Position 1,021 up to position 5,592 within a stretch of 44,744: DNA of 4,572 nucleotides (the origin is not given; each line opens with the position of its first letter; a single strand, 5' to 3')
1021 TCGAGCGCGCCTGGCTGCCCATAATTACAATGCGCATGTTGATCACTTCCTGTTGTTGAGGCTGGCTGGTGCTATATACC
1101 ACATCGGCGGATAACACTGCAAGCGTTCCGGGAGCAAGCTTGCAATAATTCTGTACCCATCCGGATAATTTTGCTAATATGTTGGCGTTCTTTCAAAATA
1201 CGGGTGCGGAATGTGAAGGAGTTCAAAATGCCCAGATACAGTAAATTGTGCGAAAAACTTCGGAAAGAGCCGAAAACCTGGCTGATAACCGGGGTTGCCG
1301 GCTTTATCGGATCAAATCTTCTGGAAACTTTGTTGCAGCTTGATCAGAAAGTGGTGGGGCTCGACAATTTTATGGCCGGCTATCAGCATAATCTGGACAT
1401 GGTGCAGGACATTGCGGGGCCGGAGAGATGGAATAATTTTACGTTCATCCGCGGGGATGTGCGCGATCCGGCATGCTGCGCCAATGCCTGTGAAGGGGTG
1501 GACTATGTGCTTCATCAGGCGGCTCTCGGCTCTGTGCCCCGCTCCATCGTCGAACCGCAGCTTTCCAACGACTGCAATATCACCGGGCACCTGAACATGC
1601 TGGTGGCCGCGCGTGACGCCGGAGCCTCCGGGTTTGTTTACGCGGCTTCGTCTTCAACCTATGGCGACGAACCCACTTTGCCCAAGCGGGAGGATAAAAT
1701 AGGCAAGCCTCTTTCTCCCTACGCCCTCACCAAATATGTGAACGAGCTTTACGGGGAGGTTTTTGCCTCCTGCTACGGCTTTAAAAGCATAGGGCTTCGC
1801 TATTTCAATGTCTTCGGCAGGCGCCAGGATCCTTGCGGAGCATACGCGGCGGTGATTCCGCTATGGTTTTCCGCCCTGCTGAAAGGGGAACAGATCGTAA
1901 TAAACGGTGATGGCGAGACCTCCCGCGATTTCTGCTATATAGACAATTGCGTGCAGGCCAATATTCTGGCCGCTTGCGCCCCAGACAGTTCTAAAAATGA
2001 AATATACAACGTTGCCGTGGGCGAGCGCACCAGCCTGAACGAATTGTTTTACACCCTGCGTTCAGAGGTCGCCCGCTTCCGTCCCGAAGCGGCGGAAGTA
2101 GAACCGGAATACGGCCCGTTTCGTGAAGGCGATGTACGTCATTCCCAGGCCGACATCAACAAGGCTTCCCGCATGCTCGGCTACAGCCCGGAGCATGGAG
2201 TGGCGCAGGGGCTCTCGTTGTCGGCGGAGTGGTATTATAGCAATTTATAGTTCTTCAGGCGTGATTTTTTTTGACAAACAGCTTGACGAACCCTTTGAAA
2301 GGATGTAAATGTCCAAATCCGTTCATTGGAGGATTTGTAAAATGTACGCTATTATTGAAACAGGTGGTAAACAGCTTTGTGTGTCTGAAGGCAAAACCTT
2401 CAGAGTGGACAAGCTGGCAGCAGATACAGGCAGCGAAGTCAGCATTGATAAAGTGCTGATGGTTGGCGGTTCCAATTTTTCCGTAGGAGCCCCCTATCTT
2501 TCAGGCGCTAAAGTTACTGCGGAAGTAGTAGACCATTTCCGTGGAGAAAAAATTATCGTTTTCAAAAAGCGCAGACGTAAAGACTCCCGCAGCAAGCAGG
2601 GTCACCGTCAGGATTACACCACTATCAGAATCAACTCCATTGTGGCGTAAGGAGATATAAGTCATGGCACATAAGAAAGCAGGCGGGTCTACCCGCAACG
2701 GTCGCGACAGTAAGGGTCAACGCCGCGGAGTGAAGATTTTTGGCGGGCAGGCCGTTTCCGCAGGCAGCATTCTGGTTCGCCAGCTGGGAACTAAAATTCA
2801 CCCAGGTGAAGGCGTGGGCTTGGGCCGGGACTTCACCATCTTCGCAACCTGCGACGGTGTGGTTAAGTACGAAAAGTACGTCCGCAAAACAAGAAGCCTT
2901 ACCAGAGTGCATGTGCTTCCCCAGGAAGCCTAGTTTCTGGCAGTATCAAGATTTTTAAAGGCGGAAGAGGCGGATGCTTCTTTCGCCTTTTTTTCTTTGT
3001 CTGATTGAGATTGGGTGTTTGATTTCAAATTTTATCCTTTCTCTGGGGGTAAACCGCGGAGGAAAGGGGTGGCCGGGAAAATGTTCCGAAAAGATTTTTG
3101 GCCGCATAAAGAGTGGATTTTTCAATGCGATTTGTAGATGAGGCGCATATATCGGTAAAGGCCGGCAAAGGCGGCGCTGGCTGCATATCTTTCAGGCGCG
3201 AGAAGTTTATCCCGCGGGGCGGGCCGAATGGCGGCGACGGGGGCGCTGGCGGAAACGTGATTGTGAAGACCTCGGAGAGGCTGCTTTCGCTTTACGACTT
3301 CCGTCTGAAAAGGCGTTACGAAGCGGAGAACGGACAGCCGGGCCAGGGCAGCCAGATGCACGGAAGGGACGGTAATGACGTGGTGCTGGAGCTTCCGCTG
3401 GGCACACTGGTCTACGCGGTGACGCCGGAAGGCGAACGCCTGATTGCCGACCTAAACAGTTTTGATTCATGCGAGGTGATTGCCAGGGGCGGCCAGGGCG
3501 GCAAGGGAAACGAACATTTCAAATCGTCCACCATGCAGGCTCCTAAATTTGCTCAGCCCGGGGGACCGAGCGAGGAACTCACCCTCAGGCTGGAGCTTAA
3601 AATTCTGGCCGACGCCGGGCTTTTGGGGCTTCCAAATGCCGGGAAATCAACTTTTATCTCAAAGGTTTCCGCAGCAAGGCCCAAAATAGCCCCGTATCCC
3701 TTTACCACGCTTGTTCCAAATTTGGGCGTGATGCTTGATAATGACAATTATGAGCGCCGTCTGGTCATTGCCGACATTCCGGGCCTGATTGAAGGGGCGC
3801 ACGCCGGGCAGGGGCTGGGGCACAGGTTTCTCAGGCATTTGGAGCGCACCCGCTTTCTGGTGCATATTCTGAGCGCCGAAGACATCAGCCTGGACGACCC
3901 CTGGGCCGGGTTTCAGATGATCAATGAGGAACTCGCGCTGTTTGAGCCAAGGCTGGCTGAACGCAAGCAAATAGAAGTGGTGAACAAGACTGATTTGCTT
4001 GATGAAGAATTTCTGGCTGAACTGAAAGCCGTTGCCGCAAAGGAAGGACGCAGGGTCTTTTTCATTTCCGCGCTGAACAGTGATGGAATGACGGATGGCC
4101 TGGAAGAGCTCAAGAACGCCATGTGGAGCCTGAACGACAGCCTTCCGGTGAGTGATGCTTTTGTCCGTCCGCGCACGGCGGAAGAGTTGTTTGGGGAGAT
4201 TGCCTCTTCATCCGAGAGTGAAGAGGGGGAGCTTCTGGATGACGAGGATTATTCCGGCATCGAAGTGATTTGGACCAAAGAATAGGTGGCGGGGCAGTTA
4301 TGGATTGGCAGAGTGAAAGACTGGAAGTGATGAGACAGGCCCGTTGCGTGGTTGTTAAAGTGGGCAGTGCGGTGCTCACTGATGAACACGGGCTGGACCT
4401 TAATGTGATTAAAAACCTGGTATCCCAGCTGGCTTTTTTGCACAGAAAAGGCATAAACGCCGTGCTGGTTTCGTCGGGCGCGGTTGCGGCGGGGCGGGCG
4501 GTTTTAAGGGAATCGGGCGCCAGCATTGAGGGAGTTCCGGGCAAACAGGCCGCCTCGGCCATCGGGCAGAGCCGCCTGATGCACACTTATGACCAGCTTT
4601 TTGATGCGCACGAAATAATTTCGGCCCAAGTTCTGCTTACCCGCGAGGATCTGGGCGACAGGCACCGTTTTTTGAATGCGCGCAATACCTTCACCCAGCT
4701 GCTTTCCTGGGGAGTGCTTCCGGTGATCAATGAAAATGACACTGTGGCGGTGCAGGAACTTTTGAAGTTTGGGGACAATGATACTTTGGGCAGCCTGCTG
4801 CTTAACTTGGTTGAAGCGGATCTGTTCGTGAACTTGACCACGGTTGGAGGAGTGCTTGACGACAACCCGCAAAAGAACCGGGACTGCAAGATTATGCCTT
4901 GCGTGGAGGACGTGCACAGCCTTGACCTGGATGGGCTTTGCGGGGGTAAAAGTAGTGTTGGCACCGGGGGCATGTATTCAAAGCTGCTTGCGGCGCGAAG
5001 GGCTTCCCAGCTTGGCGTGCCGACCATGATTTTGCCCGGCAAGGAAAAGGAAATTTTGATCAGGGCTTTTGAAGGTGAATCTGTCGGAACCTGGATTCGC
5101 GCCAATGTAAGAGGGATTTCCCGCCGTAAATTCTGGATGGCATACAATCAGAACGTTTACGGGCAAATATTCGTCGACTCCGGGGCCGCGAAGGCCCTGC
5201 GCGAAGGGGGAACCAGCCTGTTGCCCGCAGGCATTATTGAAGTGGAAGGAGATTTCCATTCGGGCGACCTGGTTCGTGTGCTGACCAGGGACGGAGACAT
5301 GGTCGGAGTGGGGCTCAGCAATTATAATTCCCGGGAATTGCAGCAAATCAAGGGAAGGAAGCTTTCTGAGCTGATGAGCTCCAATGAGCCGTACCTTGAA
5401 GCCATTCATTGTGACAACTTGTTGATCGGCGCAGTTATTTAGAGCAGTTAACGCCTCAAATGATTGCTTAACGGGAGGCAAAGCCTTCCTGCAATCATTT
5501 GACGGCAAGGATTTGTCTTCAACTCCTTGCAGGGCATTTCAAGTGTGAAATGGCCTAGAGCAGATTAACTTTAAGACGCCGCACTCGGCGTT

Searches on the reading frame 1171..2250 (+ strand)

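Call 59: search_protein_families(library=pfam, proteins=[window:1171-2250:+])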
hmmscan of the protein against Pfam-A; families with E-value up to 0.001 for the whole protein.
window:1171-2250:+ (359 aa): 6 families
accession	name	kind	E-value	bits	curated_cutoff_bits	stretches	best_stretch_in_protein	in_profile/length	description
PF01370.27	Epimerase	-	3.5e-54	184.2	20.9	1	37-282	1-240/240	NAD dependent epimerase/dehydratase family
PF16363.11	GDP_Man_Dehyd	-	8.9e-47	160.6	27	1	38-348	1-329/332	GDP-mannose 4,6 dehydratase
PF01073.25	3Beta_HSD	-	2.8e-18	66.4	22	1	38-274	1-235/280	3-beta hydroxysteroid dehydrogenase/isomerase family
PF02719.21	Polysacc_synt_2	-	1.4e-15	57.7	20.2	1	38-321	2-267/293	Polysaccharide biosynthesis protein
PF07993.18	NAD_binding_4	-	0.00034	20.3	20.1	0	39-168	1-145/258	Male sterility protein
PF04321.23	RmlD_sub_bind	-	0.00041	20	27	1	38-192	4-133/287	RmlD substrate binding domain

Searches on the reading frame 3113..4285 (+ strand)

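Call 59: search_protein_families(library=pfam, proteins=[window:3113-4285:+])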
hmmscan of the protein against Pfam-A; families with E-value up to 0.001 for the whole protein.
window:3113-4285:+ (390 aa): 3 families
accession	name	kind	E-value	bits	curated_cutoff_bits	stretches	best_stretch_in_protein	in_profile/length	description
PF01018.28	GTP1_OBG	-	1.4e-56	190.8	27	1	8-164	1-155/155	GTP1/OBG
PF01926.29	MMR_HSR1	-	1e-18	67.9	21.9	1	168-292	2-113/113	50S ribosome-binding GTPase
PF02421.24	FeoB_N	-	0.0002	21.4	27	1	169-225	4-57/156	Ferrous iron transport protein B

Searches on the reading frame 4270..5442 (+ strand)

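Call 59: search_protein_families(library=pfam, proteins=[window:4270-5442:+])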
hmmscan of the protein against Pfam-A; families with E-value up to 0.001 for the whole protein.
window:4270-5442:+ (390 aa): 3 families
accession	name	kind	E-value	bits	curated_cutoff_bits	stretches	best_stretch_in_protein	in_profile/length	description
PF00696.33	AA_kinase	-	9.9e-40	137.2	24.9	1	26-254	2-232/234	Amino acid kinase family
PF01472.26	PUA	-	6.9e-22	77.6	24.8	1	298-367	1-69/74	PUA domain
PF17785.7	PUA_3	-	5.9e-06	26.4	22.6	1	301-354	2-55/64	PUA-like domain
